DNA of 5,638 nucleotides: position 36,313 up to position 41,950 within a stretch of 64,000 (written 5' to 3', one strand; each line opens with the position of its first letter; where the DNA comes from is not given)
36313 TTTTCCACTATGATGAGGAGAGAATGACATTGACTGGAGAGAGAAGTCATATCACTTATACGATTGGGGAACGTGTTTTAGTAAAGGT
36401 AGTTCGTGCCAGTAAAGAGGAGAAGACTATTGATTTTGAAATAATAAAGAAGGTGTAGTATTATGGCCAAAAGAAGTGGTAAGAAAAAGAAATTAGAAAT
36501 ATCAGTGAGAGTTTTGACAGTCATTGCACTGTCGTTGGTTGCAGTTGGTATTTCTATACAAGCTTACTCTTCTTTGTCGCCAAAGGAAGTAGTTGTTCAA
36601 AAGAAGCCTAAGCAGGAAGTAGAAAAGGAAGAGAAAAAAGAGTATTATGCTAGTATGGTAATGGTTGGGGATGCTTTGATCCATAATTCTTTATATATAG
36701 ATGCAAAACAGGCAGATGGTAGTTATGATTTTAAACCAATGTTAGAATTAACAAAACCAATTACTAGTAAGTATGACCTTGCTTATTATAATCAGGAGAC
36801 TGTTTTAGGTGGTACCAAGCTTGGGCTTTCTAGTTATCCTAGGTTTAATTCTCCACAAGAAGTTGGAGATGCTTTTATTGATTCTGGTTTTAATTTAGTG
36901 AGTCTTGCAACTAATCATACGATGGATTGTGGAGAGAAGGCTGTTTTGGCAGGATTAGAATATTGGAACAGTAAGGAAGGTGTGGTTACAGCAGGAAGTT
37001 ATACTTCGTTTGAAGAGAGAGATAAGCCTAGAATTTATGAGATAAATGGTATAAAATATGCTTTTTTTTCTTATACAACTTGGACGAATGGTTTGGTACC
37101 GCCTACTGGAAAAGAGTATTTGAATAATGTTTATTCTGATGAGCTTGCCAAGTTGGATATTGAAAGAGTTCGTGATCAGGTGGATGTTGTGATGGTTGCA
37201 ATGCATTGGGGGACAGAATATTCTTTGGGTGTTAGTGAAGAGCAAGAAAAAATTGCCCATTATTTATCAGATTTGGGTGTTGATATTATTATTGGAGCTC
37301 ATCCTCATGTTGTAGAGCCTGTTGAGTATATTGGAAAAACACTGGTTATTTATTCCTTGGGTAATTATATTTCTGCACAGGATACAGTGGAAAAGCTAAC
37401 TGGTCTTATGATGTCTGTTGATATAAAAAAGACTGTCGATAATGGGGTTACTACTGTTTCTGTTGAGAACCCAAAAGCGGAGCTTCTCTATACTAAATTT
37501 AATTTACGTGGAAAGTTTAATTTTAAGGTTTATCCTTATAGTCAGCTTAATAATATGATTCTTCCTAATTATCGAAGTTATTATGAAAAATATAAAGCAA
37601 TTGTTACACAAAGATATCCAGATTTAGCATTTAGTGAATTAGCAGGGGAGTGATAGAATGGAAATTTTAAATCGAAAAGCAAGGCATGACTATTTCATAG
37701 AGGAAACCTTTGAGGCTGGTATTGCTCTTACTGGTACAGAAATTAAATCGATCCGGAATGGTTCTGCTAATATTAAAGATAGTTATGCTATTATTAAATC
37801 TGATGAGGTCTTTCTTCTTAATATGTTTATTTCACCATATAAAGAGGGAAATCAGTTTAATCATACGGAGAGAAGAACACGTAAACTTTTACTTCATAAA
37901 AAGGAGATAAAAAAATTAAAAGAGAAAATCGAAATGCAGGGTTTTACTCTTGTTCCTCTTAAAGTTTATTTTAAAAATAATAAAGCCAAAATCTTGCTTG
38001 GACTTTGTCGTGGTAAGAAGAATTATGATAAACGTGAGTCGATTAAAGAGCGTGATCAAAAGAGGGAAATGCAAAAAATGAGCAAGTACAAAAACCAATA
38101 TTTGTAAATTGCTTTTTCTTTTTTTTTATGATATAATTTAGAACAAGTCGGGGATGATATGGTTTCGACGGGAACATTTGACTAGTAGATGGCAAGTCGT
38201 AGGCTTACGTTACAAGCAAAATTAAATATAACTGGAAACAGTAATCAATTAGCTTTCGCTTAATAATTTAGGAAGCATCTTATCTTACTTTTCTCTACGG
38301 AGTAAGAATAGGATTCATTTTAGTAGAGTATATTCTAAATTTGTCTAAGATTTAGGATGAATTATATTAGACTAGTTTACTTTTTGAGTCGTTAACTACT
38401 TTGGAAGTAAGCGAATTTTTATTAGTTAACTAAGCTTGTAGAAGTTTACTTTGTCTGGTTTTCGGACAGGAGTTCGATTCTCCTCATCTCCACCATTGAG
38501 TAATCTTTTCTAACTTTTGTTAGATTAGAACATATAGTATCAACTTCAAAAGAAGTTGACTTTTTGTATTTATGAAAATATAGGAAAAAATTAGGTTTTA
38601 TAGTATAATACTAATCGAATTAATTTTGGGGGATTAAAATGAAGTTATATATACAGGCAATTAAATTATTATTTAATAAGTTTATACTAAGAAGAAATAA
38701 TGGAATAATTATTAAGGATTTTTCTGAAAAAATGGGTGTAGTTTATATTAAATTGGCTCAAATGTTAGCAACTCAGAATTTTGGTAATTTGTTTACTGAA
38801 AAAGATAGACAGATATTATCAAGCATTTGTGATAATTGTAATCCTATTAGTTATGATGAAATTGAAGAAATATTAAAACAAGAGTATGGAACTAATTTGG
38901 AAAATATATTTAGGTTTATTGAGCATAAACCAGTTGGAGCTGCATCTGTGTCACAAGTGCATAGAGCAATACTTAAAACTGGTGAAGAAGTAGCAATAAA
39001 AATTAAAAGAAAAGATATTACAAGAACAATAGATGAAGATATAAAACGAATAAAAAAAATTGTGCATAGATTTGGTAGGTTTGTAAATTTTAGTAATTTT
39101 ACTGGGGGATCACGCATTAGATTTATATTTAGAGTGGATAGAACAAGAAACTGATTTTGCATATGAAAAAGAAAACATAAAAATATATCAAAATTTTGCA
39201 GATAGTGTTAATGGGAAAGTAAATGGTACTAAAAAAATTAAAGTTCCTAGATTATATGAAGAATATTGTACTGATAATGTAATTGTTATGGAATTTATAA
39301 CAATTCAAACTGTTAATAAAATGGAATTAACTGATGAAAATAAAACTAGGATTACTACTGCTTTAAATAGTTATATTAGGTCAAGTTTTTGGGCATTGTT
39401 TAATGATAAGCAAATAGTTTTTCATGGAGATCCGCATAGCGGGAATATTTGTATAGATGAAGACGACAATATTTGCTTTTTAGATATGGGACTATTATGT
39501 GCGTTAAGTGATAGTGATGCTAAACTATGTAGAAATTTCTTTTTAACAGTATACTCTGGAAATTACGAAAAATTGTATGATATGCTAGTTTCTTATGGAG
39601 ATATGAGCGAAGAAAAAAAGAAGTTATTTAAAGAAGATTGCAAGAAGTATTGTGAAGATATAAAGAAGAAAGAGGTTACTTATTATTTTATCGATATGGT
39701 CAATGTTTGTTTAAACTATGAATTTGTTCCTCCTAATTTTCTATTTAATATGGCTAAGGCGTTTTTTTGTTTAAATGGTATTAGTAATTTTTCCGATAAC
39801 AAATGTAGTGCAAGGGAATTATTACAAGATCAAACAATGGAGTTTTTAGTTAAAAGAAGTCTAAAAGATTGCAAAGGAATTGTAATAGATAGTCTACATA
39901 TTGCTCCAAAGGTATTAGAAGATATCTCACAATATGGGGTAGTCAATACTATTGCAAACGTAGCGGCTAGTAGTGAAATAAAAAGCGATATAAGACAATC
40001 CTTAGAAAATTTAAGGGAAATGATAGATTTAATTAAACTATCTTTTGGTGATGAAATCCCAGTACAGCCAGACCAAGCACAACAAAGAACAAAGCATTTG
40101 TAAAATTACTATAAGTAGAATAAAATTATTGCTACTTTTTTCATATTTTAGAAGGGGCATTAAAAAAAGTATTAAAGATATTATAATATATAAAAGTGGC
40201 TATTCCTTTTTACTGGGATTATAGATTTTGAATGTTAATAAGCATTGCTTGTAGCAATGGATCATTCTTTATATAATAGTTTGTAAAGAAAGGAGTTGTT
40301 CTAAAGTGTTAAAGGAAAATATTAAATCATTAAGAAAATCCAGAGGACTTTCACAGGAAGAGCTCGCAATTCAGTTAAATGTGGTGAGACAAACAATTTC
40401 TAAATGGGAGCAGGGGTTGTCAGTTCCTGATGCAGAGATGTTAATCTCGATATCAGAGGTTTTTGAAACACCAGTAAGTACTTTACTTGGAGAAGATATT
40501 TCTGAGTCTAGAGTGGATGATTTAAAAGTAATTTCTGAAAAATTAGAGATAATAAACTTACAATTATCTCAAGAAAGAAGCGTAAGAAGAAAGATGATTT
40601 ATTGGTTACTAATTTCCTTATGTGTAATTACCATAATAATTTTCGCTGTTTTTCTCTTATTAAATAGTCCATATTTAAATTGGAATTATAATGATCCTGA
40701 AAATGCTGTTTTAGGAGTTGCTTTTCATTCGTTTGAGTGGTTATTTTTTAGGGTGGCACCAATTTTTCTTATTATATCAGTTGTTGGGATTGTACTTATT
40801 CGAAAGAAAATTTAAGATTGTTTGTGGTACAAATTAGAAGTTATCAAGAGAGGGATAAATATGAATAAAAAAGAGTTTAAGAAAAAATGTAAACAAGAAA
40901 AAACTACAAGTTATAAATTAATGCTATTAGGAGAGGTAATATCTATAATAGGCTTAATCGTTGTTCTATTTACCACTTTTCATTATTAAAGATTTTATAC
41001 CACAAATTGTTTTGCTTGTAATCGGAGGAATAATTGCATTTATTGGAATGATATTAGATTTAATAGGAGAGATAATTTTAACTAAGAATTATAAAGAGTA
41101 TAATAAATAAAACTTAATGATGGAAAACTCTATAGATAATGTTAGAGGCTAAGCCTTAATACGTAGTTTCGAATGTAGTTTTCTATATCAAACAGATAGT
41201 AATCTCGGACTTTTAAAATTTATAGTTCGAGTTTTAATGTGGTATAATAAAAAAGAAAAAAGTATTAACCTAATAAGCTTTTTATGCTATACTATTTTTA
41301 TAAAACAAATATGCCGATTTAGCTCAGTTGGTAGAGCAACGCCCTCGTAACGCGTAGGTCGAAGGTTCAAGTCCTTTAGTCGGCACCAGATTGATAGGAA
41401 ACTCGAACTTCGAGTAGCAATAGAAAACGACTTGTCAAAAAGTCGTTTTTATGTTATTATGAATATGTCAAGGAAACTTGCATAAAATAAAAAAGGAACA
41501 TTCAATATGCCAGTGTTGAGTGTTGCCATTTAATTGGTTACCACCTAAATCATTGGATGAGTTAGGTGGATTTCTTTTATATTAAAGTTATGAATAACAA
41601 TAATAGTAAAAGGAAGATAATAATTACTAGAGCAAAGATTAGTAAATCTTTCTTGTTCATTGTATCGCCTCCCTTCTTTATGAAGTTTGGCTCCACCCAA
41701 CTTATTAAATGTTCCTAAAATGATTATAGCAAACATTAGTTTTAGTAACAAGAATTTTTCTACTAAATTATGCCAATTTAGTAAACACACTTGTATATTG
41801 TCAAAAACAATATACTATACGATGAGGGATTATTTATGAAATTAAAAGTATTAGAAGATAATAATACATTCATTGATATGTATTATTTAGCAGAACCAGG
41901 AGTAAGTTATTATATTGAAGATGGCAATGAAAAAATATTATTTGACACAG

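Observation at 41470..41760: Type I toxin-like 27-aa hydrophobic peptide gene with its own promoter and a convergent short transcript.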

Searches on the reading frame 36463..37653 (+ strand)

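Call 69: search_protein_families(library=pfam, proteins=[window:36463-37653:+], max_evalue=0.001)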
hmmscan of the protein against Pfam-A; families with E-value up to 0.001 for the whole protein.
window:36463-37653:+ (396 aa): 1 family
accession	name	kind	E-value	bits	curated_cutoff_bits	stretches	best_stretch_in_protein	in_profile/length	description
PF09587.15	PGA_cap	-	5.2e-65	219.9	27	1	65-306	2-255/255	Bacterial capsule synthesis protein PGA_cap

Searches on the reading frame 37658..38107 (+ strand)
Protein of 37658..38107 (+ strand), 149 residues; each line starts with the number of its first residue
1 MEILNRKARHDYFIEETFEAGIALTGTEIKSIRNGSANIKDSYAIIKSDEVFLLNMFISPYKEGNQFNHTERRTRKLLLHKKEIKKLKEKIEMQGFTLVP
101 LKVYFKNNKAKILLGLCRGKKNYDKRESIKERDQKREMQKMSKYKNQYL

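Call 69: search_protein_families(library=pfam, proteins=[window:37658-38107:+], max_evalue=0.001)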
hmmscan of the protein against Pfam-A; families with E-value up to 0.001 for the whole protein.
window:37658-38107:+ (149 aa): 1 family
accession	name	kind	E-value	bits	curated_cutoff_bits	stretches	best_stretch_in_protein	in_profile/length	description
PF01668.23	SmpB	-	6.6e-62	208.1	27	1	4-143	3-142/143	SmpB protein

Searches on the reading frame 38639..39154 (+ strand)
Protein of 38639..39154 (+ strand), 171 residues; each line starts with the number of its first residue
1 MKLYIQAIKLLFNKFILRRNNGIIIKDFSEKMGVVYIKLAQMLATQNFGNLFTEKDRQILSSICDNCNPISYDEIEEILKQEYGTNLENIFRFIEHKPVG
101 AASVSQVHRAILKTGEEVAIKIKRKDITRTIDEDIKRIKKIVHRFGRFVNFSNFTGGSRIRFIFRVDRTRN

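Call 17: search_protein_families(library=pfam, proteins=[window:38639-39154:+], max_evalue=0.01)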
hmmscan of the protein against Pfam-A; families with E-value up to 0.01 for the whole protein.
window:38639-39154:+ (171 aa): 2 families
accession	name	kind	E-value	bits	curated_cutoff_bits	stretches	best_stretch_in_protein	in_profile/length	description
PF03109.22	ABC1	-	1.3e-24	87.2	22.9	1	64-150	3-89/244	ABC1 atypical kinase-like domain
PF08458.16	PH_2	-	0.0042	17.8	22.2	0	94-138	3-46/106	Plant pleckstrin homology-like region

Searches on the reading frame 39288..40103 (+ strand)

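Call 17: search_protein_families(library=pfam, proteins=[window:39288-40103:+], max_evalue=0.01)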
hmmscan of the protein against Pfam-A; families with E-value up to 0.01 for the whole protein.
window:39288-40103:+ (271 aa): 3 families
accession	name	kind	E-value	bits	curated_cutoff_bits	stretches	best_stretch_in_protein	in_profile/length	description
PF03109.22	ABC1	-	3.1e-12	46.6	22.9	1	1-99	147-243/244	ABC1 atypical kinase-like domain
PF06176.17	WaaY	-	0.0044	17.1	20.3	0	5-67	121-178/229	Lipopolysaccharide core biosynthesis protein (WaaY)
PF01636.29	APH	-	0.0055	16.9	23.2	1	39-70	165-197/239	Phosphotransferase enzyme family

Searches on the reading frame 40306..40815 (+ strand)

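Call 17: search_protein_families(library=pfam, proteins=[window:40306-40815:+], max_evalue=0.01)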
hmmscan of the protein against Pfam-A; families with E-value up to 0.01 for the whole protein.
window:40306-40815:+ (169 aa): 6 families
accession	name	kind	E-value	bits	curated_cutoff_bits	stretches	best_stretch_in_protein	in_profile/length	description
PF01381.28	HTH_3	-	1.3e-13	51.2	23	1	6-58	1-53/55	Helix-turn-helix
PF12844.13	HTH_19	-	4e-10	39.9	30.2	1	4-59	2-57/64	Helix-turn-helix domain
PF13560.12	HTH_31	-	8.2e-09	36.1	27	1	7-57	7-58/64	Helix-turn-helix domain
PF07022.19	Phage_CI_repr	-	0.00016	22.4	22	1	6-62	3-59/65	Bacteriophage CI repressor helix-turn-helix domain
PF19297.4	QcrA_N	-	0.0017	18.2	27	1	68-168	27-120/222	QcrA subunit N-terminal region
PF13443.12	HTH_26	-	0.0053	17.4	22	1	5-61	1-58/63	Cro/C1-type HTH DNA-binding domain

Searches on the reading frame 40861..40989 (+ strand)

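Call 17: search_protein_families(library=pfam, proteins=[window:40861-40989:+], max_evalue=0.01)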
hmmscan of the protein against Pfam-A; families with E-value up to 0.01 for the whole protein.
window:40861-40989:+ (42 aa): 1 family
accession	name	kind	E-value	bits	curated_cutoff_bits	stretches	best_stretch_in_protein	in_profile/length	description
PF07666.16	MpPF26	-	0.0051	17.3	37.2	1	3-37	31-73/75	M penetrans paralogue family 26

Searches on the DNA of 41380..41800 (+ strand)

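Call 14: search_dna_similar(query=window:41390-41800:+, collection=plasmids, mode=distant, max_evalue=0.01)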
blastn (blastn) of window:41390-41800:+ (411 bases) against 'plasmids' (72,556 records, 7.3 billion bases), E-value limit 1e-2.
Records with a match: 1; places in all: 1; records where one place covers at least 80% of the query: 0.
Best place of each record, by identity: 80-90% 1.
By first word of the organism name: Mammaliicoccus 1.
By predicted mobility (MOB-suite, as given by PLSDB): non-mobilizable 1.
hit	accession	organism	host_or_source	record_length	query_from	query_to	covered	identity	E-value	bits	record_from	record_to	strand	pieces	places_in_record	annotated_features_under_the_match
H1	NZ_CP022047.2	Mammaliicoccus sciuri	Homo sapiens,clinical isolate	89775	178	231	13%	81.8%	9e-3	48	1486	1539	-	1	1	none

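Call 15: search_dna_similar(query=window:41390-41800:+, collection=phages, mode=distant, max_evalue=0.01)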
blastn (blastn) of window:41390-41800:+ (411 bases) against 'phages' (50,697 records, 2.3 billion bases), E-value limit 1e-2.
No match.

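Call 41: search_rna_families(source=window, start=41380, end=41800, threshold=evalue, max_evalue=10)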
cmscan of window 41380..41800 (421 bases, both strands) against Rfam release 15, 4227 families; matches with E-value up to 10: 7.
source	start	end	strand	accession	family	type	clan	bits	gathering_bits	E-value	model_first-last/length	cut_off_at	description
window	41486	41535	+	RF00076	mir-181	Gene; miRNA;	-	17.3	45.5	0.69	1-83/83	no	mir-181 microRNA precursor family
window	41425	41518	+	RF02304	TtnuCD29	Gene; snRNA; snoRNA; CD-box;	-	16.8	90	8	1-78/78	no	Tetrahymena snoRNA TtnuCD29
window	41632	41731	-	RF01199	snR58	Gene; snRNA; snoRNA; CD-box;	CL00077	15.1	70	8.5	1-97/97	no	Small nucleolar RNA snR58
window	41648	41681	-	RF01360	CRISPR-DR47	Gene; CRISPR;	-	14.4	39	6.4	1-37/37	no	CRISPR RNA direct repeat element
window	41470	41554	-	RF04315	manA-II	Cis-reg;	-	14.1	100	8.1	1-147/147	no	manA_II ncRNA motif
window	41520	41702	-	RF01412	BsrG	Gene; sRNA;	-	13.4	55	0.62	18-199/259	no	BsrG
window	41568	41615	+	RF00459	MPMV_package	Cis-reg;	-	11.3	54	4.2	159-206/279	no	Mason-Pfizer monkey virus packaging signal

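Call 64: build_rna_model(alignment_id=A2, structure=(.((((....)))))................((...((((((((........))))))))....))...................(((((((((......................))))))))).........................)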
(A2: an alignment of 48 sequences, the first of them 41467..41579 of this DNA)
Model R1 built from alignment A2 (48 sequences, 150 columns); structure: as given.
model positions 107; base pairs 24; branch points 2; effective number of sequences 1.93; information 0.59 bits per position. Calibrated on 0.2 Mb of random sequence (short: E-values are rough).
structure used (alignment columns):
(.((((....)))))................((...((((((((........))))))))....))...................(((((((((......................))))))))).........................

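Call 65: search_with_rna_model(model_id=R1, sources=[window, L007, L008, L009, L010, L011, L012, L013, L014, L015, L016, L017, L018, L019, L020, L021, L022, L023, L024, L025, L026, L027, L028, L029, L030, L032, L033, L034, L035, L036, L037, L038, L039, L040, L041, L042, L043, L044, L045, L046, L047, L048, L049, L050, L051, L052, L053, L054, L055, L056, L057, L058, L059, L060, L061, L062, L063, L064, L065, L066, L067, L068, L069, L070, L071, L072, L073, L074, L075, L076, L077, L078, L079, L080], max_evalue=1)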
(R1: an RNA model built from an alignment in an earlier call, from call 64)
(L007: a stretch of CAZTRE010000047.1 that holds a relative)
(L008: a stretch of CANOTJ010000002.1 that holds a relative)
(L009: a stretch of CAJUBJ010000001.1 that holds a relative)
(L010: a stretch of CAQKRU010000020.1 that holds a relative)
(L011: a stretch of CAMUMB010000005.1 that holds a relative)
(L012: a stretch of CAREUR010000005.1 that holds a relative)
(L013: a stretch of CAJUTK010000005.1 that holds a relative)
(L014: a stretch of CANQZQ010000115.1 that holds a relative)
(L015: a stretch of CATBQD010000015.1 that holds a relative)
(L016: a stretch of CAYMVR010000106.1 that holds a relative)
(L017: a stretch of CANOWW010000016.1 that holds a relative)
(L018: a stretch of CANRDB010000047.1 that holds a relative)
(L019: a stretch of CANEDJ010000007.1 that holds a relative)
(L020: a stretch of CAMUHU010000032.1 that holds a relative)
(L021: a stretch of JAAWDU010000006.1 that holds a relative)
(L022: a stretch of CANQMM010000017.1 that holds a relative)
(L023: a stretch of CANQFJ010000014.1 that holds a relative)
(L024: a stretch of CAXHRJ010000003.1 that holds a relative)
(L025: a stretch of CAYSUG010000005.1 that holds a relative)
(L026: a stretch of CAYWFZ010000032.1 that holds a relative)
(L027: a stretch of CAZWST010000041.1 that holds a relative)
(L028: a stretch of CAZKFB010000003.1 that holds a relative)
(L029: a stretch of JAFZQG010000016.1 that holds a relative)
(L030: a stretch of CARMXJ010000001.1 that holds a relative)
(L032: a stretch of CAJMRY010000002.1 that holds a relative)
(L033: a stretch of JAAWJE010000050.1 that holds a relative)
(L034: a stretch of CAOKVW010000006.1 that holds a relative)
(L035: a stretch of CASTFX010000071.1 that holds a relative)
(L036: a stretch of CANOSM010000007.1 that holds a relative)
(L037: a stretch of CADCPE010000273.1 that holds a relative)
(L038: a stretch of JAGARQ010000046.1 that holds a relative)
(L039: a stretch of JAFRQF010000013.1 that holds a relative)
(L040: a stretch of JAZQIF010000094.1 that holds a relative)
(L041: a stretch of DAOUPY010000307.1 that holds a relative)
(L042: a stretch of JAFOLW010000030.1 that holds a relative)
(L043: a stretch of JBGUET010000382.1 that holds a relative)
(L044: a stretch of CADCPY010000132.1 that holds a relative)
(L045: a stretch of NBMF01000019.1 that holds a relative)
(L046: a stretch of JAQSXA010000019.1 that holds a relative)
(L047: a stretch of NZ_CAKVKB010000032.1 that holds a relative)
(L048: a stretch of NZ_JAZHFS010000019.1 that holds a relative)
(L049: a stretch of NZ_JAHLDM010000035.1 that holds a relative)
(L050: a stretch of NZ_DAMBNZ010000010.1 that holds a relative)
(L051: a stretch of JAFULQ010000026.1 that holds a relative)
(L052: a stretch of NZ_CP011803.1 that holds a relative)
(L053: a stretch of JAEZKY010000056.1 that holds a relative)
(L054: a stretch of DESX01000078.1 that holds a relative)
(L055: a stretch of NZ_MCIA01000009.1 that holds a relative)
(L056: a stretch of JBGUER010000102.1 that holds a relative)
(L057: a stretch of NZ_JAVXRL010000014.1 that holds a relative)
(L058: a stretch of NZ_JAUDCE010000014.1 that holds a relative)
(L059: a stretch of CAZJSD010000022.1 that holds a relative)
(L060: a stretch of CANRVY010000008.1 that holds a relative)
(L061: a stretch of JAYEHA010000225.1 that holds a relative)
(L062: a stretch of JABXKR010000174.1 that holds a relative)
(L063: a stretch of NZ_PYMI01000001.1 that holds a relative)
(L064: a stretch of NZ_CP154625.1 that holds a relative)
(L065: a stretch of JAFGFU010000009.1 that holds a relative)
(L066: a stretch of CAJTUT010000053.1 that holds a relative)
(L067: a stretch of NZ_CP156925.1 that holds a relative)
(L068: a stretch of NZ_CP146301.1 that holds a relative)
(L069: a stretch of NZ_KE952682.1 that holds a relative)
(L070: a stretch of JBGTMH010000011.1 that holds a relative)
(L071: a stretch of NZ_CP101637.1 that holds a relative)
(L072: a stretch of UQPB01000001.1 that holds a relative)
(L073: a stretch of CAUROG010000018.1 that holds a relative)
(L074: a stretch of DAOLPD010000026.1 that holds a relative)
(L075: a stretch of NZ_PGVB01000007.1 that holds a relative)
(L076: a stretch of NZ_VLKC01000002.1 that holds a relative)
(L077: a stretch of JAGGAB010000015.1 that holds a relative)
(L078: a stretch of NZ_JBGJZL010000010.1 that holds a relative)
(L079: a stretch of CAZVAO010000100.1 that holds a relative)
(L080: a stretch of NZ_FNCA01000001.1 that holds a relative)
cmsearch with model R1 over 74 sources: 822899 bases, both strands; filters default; matches with E-value up to 1: 6.
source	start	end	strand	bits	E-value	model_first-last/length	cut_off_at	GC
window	41467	41571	+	89.3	5.8e-13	1-107/107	no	0.35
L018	266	373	+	65.8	1e-08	1-107/107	no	0.34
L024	5046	5147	+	53.6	1.7e-06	1-107/107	no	0.3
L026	1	72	+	35.9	0.0027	32-107/107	5'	0.42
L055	7968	8070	+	24.7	0.28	1-107/107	no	0.31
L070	3083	3183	+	23.4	0.47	1-107/107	no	0.34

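Call 77: search_with_rna_model(model_id=R1, source=L169, max_evalue=10, filters=off)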
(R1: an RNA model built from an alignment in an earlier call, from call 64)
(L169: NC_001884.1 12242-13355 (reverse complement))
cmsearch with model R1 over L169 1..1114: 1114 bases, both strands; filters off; matches with E-value up to 10: 12.
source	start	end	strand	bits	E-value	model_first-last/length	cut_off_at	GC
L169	350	406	-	12.2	0.067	1-107/107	no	0.26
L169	677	757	-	10.5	0.14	1-107/107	no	0.42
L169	334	399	+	7.7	0.44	1-107/107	no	0.23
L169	507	599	+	6.7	0.68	1-107/107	no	0.29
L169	223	304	-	4.7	1.6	1-107/107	no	0.35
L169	647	766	+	4.6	1.6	1-107/107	no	0.43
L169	417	447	+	4.1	2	76-106/107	no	0.19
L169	966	1083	+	4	2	1-107/107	no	0.29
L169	995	1075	-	1.4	6.1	1-107/107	no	0.25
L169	531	550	-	1.3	6.3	36-55/107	no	0.35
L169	418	512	-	0.7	8.3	1-107/107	no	0.38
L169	776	836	-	0.6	8.4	1-107/107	no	0.23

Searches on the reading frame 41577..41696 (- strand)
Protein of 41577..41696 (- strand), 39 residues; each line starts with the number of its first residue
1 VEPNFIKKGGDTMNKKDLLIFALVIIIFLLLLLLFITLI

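Call 16: find_encoding_contigs(protein=window:41577-41696:-, flank=5000, max_places=10)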
Protein window:41577-41696:- (39 aa): no gene with exactly this product is on record in the collection.
